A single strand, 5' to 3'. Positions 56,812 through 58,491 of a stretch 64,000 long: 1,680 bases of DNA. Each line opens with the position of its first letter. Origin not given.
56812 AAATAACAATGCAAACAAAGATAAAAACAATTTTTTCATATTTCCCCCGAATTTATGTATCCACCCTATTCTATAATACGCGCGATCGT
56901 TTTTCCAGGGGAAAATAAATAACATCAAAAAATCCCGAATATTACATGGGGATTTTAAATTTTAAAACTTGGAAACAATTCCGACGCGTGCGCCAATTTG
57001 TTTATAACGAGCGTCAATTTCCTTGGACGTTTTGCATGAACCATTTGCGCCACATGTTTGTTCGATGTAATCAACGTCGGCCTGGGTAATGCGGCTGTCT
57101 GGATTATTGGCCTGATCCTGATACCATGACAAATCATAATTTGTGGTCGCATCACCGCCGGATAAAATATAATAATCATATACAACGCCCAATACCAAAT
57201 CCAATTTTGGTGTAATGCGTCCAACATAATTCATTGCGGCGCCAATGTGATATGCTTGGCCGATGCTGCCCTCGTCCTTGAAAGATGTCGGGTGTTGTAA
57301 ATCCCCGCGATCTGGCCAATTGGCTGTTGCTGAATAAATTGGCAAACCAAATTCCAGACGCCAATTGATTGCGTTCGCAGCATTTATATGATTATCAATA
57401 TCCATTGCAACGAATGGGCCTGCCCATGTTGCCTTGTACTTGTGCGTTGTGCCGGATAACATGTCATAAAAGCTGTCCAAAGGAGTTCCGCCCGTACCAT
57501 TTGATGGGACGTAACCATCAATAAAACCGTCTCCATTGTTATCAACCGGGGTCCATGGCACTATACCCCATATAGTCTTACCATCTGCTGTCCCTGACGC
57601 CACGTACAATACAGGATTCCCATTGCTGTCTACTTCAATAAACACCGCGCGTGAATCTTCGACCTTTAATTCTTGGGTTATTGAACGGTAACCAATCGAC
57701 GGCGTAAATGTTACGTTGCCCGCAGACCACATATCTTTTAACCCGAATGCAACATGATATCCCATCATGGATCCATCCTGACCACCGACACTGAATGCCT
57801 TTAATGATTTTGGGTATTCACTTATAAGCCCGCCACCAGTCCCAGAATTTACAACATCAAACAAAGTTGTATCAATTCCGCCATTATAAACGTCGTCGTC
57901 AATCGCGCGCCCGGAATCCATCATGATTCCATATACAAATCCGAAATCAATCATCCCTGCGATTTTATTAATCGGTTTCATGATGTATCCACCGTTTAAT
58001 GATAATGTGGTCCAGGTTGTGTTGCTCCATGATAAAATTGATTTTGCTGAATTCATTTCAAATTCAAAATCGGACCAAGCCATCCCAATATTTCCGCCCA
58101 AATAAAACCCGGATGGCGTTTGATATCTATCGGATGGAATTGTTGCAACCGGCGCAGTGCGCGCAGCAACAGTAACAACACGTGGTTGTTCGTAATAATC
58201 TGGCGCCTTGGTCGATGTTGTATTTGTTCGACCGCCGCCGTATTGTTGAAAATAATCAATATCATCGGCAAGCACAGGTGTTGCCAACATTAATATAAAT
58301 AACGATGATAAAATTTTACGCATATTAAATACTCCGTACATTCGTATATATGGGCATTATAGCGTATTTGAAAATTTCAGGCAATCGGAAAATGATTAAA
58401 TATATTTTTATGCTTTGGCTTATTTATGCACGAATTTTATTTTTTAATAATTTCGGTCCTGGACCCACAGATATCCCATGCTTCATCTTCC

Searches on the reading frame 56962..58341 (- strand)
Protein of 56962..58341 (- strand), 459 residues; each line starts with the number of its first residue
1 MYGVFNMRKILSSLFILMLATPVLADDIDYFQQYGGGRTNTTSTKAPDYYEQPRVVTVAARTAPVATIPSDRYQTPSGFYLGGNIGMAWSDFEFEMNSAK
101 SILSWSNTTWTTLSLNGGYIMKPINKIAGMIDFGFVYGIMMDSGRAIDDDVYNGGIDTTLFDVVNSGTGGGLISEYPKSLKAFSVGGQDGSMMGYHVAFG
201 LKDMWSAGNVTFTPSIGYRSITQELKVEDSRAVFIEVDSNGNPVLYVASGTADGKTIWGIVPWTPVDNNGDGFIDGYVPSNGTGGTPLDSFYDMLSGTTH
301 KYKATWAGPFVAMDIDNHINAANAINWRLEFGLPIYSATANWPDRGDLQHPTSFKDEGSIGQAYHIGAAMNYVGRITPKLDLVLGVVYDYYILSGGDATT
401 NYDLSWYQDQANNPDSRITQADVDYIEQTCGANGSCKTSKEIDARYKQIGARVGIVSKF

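Call 54: search_protein_families(library=pfam, proteins=[window:56962-58341:-], max_evalue=0.00001)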
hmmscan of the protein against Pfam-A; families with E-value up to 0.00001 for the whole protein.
window:56962-58341:- (459 aa): 1 family
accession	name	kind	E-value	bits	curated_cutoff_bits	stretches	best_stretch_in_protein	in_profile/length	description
PF17251.8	Pom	-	1.1e-13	51.7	22.4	1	190-382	95-238/285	Protochlamydia outer membrane protein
